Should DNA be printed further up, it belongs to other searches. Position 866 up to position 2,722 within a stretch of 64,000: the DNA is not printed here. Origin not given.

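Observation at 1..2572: dsr operon ends in a HAMP-GAF histidine kinase, a NarL-type regulator and a rhodanese instead of dsrS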

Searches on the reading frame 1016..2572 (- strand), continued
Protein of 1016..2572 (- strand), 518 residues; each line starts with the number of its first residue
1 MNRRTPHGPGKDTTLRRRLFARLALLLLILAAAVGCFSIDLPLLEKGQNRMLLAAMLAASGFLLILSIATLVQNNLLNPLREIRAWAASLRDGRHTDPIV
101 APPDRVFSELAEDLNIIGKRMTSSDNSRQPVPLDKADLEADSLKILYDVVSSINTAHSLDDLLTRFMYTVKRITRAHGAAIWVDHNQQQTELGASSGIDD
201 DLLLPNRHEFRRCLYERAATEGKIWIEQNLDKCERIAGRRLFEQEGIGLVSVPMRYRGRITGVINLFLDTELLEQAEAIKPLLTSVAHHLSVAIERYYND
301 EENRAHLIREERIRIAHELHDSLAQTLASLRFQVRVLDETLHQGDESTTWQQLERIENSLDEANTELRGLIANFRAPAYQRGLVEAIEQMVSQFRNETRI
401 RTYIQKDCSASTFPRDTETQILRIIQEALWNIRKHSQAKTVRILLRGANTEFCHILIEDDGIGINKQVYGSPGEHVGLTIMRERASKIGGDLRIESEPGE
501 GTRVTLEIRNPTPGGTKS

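Call 32: search_solved_structures(query=A1, max_evalue=0.001, show_alignments=2)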
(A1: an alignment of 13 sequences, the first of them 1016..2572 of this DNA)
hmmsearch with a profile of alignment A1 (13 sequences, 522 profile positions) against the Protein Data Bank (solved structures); distinct sequences matched with E-value up to 0.001: 16.
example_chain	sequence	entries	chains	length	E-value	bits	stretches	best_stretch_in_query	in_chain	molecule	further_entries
3gig_A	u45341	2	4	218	7.3e-13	51.2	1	299-512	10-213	Sensor histidine kinase desK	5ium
7ssj_A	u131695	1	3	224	1.1e-12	50.6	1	299-512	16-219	Sensor histidine kinase DesK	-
3ehf_A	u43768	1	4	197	2e-12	49.8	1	314-512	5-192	Sensor kinase (YocF protein)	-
3gie_A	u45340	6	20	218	1.5e-11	46.8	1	299-512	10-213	Sensor histidine kinase desK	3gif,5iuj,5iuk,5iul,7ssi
4gt8_A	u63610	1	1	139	1.9e-11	46.5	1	389-511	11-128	Sensor protein vraS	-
3ehh_A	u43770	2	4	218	6.8e-11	44.7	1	299-512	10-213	Sensor kinase (YocF protein)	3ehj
3ehg_A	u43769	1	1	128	2.1e-07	33.2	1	425-512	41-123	Sensor kinase (YocF protein)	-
8sbm_A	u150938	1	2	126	5.4e-06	28.6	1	390-507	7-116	GAF domain-containing protein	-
3zxo_A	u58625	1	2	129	1e-05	27.6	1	389-507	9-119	REDOX SENSOR HISTIDINE KINASE RESPONSE REGULATOR DEVS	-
2c2a_A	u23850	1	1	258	1.1e-05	27.5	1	386-517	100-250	SENSOR HISTIDINE KINASE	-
3dge_A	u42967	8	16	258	1.1e-05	27.5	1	386-517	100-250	Sensor protein | Histidine kinase | Sensor histidine kinase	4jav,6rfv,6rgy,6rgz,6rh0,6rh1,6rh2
5uht_A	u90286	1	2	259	1.1e-05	27.5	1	386-517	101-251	Sensor histidine kinase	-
6azr_A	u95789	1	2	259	1.1e-05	27.5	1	387-517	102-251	Sensor histidine kinase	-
6rh7_A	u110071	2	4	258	2.2e-05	26.5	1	386-517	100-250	Sensor histidine kinase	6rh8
4jas_A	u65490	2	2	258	2.3e-05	26.5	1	386-517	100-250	Histidine kinase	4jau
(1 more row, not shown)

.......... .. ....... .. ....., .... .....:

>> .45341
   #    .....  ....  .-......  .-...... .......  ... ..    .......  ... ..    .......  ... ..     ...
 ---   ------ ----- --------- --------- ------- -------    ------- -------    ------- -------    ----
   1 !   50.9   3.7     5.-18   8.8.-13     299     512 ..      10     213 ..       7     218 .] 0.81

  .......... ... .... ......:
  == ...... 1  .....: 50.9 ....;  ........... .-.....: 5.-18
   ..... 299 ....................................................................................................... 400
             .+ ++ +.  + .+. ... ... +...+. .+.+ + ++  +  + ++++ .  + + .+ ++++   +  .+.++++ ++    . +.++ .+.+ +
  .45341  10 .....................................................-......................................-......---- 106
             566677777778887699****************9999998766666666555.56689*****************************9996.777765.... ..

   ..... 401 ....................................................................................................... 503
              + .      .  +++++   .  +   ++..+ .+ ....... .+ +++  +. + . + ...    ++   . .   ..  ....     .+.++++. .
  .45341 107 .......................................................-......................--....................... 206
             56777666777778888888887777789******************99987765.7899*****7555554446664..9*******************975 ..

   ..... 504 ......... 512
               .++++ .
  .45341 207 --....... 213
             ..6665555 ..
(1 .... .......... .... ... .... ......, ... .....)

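Call 38: search_solved_structures(query=L001:12242-12709:+, max_evalue=0.001, show_alignments=2)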
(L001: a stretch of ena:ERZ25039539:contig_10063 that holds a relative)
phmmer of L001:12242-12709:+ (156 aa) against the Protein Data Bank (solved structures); distinct sequences matched with E-value up to 0.001: 6.
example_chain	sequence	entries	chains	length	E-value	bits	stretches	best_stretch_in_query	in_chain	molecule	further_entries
6mxv_A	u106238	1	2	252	2.7e-21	79.4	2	4-123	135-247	Rhodanese-like family protein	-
3tp9_A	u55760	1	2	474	1.5e-05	28.2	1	15-124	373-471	BETA-LACTAMASE and RHODANESE DOMAIN PROTEIN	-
2hhg_A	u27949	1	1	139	1.8e-05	28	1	26-124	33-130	Hypothetical protein RPA3614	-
3r2u_A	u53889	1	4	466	0.0001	25.5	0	26-116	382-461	Metallo-beta-lactamase family protein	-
1qxn_A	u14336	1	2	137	0.00015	24.9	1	16-126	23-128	sulfide dehydrogenase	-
1yt8_A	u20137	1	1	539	0.00098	22.3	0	34-120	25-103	thiosulfate sulfurtransferase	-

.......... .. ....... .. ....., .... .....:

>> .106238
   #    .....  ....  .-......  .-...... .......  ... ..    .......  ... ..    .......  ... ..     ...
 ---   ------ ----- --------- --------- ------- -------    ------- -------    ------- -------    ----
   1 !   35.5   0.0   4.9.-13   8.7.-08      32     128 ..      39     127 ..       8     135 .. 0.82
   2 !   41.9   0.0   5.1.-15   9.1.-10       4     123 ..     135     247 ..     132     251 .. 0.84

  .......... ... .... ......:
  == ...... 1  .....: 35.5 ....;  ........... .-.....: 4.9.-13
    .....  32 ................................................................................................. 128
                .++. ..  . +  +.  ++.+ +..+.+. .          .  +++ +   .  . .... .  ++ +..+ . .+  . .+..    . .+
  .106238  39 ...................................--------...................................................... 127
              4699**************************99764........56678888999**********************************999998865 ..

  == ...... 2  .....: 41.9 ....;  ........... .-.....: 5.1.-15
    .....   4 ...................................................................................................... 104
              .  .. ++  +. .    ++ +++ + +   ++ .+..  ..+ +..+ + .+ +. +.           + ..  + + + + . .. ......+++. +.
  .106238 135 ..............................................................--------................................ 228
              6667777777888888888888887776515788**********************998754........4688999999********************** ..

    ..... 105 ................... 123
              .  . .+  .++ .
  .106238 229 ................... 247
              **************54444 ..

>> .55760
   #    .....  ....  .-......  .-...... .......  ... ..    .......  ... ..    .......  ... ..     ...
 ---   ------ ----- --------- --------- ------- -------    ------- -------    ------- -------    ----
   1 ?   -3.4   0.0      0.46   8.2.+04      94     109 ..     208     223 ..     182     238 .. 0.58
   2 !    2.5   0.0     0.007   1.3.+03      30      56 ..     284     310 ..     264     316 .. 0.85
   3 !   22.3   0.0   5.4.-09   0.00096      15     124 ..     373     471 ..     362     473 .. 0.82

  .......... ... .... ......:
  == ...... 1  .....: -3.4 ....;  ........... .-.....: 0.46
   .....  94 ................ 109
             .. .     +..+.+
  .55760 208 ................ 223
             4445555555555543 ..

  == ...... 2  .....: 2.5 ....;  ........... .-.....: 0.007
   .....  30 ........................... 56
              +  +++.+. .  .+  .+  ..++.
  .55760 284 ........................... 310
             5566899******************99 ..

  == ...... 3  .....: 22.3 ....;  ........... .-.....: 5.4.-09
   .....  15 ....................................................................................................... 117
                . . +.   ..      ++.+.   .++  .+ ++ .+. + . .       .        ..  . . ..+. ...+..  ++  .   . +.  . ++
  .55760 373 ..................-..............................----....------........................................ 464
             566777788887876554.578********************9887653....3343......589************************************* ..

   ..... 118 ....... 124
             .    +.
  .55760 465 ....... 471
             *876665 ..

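Call 39: search_protein_families(library=ncbifam, proteins=[L001:12242-12709:+, L001:12741-13049:-], max_evalue=0.001)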
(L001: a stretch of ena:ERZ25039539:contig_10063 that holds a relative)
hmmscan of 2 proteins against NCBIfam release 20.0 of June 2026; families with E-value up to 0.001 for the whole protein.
L001:12242-12709:+ (156 aa): 8 families
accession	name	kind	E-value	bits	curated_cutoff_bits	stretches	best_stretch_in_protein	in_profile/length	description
NF006444.0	PRK08762.1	equivalog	1.3e-17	63.5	449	1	6-128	5-117/387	molybdopterin-synthase adenylyltransferase MoeB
NF045521.1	rhoda_near_glyco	subfamily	2.8e-08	33.7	145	1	28-130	26-120/144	rhodanese homology domain-containing protein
NF001195.0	PRK00162.1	equivalog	3.8e-08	33.6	102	1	25-125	13-103/108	thiosulfate sulfurtransferase GlpE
NF005902.0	PRK07878.1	equivalog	7.8e-08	31.6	647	1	20-119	291-382/392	adenylyltransferase/sulfurtransferase MoeZ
NF045694.1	seleno_TsoB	exception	1.8e-07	29.7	805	1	30-129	59-160/572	rhodanese/DsbD fusion-like selenoprotein TsoB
NF005646.0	PRK07411.1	equivalog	2.3e-06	27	633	1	24-120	290-381/390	molybdopterin-synthase adenylyltransferase MoeB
NF041203.1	rhodanese_LYCAU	equivalog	9.3e-05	22.1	115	1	29-125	33-123/126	rhodanese-related (seleno)protein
TIGR03865.1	PQQ_CXXCW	subfamily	0.00054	19.9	128.05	1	56-128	91-165/167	PQQ-dependent catabolism-associated CXXCW motif protein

L001:12741-13049:- (103 aa): 0 families
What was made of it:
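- Its best solved relative is a generic two-domain rhodanese, 6mxv (calls 38, 39).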
